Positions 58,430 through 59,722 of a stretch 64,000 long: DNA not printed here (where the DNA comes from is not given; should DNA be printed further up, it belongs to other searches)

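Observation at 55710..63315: Compact activated-sugar module: nucleotidyltransferase-kinase fusion plus cupin isomerase, GatZ-like protein, IMPase-like and KdsC-like phosphatases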

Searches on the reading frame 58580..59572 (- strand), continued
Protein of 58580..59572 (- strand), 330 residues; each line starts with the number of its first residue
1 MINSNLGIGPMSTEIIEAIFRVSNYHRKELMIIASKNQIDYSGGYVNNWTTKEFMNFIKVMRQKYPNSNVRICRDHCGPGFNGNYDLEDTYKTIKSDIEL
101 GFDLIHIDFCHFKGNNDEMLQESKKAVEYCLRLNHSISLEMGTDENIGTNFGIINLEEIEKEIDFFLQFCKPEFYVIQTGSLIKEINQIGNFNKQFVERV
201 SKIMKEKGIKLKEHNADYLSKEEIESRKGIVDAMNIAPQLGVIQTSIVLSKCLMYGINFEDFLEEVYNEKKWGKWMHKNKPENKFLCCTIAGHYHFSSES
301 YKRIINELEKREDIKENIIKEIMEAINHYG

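Call 46: search_solved_structures(query=A2, max_evalue=1, show_alignments=3)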
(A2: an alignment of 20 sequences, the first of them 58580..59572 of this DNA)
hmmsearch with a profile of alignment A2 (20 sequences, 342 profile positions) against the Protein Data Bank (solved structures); distinct sequences matched with E-value up to 1: 13.
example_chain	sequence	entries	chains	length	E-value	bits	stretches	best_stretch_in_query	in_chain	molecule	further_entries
2fiq_A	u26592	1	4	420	2.6e-09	39.8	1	21-229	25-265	putative tagatose 6-phosphate kinase 1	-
3txv_A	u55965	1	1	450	7.6e-09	38.3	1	22-119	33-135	Probable tagatose 6-phosphate kinase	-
3q94_A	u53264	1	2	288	0.041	16.2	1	99-151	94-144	Fructose-bisphosphate aldolase, class II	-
8q57_A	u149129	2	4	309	0.062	15.6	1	102-247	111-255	Tagatose-1,6-bisphosphate aldolase kbaY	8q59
4to8_A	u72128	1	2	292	0.1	14.9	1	99-151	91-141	Fructose-1,6-bisphosphate aldolase, class II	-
5ucn_A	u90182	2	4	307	0.15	14.3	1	21-169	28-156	Fructose-bisphosphate aldolase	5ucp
5ud1_A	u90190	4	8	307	0.36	13.1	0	21-164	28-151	Fructose-bisphosphate aldolase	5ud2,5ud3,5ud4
3c4u_A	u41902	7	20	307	0.37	13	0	21-163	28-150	Fructose-bisphosphate aldolase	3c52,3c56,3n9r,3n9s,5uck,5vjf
2isv_A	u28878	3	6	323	0.43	12.8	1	95-158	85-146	Putative fructose-1,6-bisphosphate aldolase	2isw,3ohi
3gak_A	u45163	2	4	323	0.46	12.7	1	95-158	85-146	Fructose-bisphosphate aldolase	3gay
5ucs_A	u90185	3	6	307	0.51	12.6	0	21-151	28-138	Fructose-bisphosphate aldolase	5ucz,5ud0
3gb6_A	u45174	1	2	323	0.54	12.5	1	96-158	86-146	Fructose-bisphosphate aldolase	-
7nc7_A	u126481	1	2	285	0.61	12.3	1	100-151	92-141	Fructose-bisphosphate aldolase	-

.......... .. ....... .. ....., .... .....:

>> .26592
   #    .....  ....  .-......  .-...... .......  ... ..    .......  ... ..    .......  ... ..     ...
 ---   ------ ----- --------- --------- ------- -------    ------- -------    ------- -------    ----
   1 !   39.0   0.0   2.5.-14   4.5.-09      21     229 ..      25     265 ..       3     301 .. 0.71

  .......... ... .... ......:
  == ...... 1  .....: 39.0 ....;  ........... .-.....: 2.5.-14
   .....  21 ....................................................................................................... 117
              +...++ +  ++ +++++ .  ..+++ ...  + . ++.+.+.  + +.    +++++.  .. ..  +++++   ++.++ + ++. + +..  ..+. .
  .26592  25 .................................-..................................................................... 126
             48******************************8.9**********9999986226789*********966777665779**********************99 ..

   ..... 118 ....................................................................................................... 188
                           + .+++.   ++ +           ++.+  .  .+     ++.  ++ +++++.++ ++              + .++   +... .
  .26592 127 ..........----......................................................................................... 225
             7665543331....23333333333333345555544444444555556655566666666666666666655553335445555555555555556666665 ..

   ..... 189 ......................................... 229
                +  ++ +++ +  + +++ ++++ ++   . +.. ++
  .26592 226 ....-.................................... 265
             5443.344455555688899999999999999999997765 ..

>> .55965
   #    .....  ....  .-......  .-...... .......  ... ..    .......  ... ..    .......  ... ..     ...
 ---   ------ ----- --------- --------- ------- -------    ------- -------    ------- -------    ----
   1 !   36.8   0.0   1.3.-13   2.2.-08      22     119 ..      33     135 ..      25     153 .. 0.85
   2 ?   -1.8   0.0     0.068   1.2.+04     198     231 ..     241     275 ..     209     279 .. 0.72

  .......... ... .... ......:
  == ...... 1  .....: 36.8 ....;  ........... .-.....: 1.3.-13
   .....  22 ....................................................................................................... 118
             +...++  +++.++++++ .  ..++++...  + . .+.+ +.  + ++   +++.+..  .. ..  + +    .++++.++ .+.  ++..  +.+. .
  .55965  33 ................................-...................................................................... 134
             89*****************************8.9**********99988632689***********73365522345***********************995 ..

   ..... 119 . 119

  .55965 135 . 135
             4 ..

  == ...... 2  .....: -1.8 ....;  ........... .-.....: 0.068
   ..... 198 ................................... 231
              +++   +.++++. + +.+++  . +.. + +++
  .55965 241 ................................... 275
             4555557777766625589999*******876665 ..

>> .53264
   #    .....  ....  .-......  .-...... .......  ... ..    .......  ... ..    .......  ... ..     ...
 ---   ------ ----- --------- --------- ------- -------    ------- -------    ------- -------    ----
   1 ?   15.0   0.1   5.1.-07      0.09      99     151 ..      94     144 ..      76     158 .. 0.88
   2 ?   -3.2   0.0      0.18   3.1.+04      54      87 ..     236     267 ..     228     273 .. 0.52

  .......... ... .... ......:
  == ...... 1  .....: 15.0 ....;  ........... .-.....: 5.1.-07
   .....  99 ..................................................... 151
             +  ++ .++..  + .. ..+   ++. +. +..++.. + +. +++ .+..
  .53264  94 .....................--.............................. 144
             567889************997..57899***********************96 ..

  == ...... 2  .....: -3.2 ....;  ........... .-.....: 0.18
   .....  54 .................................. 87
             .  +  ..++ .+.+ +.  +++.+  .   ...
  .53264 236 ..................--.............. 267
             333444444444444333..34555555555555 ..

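Call 64: search_protein_families(library=phrogs, proteins=[window:58580-59572:-], max_evalue=0.00001)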
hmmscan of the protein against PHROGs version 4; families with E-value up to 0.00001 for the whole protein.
window:58580-59572:- (330 aa): 0 families
